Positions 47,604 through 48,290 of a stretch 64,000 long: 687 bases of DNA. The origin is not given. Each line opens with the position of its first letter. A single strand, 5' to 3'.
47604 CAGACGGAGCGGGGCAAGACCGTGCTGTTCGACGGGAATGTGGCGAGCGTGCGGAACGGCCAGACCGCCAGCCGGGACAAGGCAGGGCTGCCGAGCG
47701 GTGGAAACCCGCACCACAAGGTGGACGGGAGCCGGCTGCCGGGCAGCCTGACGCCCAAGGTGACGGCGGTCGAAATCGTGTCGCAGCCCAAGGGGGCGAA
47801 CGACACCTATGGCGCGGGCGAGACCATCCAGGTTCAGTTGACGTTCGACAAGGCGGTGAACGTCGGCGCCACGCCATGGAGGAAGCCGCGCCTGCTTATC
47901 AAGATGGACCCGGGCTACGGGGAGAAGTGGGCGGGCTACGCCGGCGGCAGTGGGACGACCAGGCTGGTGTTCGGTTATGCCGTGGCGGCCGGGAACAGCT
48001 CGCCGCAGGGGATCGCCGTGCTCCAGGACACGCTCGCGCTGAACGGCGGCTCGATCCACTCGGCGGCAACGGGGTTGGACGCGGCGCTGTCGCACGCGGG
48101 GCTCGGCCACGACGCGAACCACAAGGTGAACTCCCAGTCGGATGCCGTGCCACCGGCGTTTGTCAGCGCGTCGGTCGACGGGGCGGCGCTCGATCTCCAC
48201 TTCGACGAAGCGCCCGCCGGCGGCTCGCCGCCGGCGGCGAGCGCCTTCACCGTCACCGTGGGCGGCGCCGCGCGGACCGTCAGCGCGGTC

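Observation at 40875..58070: About 5,750-aa mosaic protein ending in an autotransporter-type barrel: an exceptionally large, non-beta-helical passenger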

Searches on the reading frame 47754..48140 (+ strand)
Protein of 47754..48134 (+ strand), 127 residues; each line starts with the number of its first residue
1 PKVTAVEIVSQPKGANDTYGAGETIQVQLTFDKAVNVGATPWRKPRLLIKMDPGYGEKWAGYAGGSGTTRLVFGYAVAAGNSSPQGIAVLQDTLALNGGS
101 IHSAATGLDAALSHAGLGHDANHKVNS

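Call 39: search_protein_families(library=pfam, proteins=[window:47754-48134:+], max_evalue=10)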
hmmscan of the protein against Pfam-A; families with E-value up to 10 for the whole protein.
seq(127 aa): 0 families

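Call 76: predict_structure(alignment_id=A3)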
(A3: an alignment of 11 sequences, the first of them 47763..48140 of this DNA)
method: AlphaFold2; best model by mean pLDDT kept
length: 126 residues; sequences in the alignment: 11
mean_pLDDT: 89.3   pTM: 0.85
mean pLDDT of the five models: 89.3, 67.9, 59.3, 57.4, 52.5
residues with pLDDT >= 90: 79; 70-90: 36; 50-70: 10; < 50: 1
segments of 3 or more residues with pLDDT < 50: none
pLDDT, mean of each block of 10 residues (from residue 1): 76 77 95 93 91 91 97 89 92 97 96 90 70
secondary structure, 60 per line:
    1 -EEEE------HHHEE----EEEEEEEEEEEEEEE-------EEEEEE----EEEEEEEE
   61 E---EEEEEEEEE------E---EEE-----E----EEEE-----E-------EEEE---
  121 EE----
elements in order: E2-5 E21-35 E43-48 E53-61 E65-73 E84-86 E97-100 E114-117

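Call 78: fold_search(model_id=the predicted structure, library=pdb)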
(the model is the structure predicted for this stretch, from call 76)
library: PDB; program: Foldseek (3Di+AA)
matches with E <= 10: 958; with E <= 0.001: 0
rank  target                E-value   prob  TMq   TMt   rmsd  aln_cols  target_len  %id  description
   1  4u2z_A                4.2e-02  0.90  0.37  0.10   5.8       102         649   15  X-ray crystal structure of an Sco GlgEI-V279S/1,2,2-trifluromaltose complex (released 2015-07-22)
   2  4gej_H                6.5e-02  0.63  0.36  0.33   9.0       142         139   12  N-terminal domain of VDUP-1 (released 2013-02-27)
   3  5vt4_C                6.9e-02  0.87  0.37  0.10   5.1        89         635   17  Sco GlgEI-V279S in complex with a pyrolidene-based methyl-phosphonate compound (released 2017-06-07)
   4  7mlh_B                6.9e-02  0.66  0.37  0.36   7.1       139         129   11  Crystal structure of human IgE (2F10) in complex with Der p 2.0103 (released 2022-05-04)
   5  4gfx                  8.6e-02  0.38  0.30  0.27   9.2       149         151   12  Crystal structure of the N-terminal domain of TXNIP (released 2014-02-05)
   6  4gej_E                9.0e-02  0.57  0.33  0.30   7.8       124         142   14  N-terminal domain of VDUP-1 (released 2013-02-27)
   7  5cl2_A                9.6e-02  0.35  0.30  0.19   8.0       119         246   18  Crystal structure of Spo0M, sporulation control protein, from Bacillus subtilis. (released 2015-12-16)
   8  4gej_D                1.0e-01  0.41  0.31  0.30   9.4       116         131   15  N-terminal domain of VDUP-1 (released 2013-02-27)
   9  7qfa_B                1.2e-01  0.51  0.27  0.27   7.0        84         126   15  Monoclinic crystal structure of PTG CBM21 in complex with beta-cyclodextrin (released 2022-11-02)
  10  4r7x_A                1.2e-01  0.25  0.29  0.25  13.0       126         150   13  Crystal structure of N-lobe of human ARRDC3(1-180) (released 2014-10-01)
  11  5cl2_B                1.3e-01  0.28  0.31  0.19  12.8       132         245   16  Crystal structure of Spo0M, sporulation control protein, from Bacillus subtilis. (released 2015-12-16)
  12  4gej_B                1.3e-01  0.47  0.32  0.30   7.3       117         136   14  N-terminal domain of VDUP-1 (released 2013-02-27)
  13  5cim_B                1.4e-01  0.51  0.34  0.09   6.8       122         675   11  Structure of Mycobacterium thermoresistibile GlgE in complex with maltose (cocrystallisation with maltose-1-phosphate) (released 2015-12-09)
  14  1nep                  1.7e-01  0.44  0.33  0.32   6.7       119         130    8  Crystal Structure Analysis of the Bovine NPC2 (Niemann-Pick C2) Protein (released 2003-01-28)
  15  7qm2_D                1.7e-01  0.35  0.25  0.20   7.0        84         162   14  Crystal structure of the PP1/PTG/beta-cyclodextrin ternary complex (released 2022-11-02)
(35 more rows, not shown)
